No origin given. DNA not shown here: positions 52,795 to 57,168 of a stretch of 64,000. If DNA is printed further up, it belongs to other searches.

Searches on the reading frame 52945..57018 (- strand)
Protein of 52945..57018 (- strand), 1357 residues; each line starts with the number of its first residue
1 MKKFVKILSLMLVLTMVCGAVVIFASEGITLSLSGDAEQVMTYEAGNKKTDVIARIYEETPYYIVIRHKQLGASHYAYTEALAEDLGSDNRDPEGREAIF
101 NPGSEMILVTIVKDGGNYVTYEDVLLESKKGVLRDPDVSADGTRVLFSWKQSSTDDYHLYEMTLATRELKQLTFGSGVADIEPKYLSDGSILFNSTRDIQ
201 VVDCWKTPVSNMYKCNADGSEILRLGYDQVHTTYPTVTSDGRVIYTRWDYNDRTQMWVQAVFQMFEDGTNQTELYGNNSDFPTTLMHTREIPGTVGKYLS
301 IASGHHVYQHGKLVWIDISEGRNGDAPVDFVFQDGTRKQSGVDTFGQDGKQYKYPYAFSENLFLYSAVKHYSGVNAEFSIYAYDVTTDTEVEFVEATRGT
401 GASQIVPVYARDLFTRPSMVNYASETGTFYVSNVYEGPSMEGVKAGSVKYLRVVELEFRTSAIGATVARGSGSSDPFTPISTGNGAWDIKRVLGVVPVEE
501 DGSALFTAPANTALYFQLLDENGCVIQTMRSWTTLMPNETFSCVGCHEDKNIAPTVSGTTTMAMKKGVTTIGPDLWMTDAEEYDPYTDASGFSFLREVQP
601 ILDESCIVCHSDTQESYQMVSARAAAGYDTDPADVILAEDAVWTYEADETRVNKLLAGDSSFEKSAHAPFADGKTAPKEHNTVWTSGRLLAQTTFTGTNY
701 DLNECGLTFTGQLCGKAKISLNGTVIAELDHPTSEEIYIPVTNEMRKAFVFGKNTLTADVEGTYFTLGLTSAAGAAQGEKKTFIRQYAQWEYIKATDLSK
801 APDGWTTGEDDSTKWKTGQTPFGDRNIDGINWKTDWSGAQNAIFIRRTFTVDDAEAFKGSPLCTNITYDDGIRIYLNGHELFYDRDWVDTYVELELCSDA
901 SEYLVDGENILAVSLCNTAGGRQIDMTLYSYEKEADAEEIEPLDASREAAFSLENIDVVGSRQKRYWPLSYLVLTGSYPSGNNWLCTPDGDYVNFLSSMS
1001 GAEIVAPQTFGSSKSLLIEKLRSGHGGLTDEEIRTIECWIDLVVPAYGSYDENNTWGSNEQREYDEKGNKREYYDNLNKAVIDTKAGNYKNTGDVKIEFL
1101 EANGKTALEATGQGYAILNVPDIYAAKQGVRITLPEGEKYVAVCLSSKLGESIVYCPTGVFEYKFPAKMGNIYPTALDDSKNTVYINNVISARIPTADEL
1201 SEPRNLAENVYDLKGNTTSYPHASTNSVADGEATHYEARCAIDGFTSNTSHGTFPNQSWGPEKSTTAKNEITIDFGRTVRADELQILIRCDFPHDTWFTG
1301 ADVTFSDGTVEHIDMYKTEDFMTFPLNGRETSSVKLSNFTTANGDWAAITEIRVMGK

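Call 17: search_protein_families(library=pfam, proteins=[window:52945-57018:-])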
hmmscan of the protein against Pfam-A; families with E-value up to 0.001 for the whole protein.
window:52945-57018:- (1357 aa): 2 families
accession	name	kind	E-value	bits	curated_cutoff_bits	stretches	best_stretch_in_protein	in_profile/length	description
PF18582.6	HZS_alpha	-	6.2e-35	120.1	26.6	1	446-548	1-98/98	Hydrazine synthase alpha subunit middle domain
PF07676.18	PD40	-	0.00032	21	20.9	0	169-198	1-30/38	WD40-like Beta Propeller Repeat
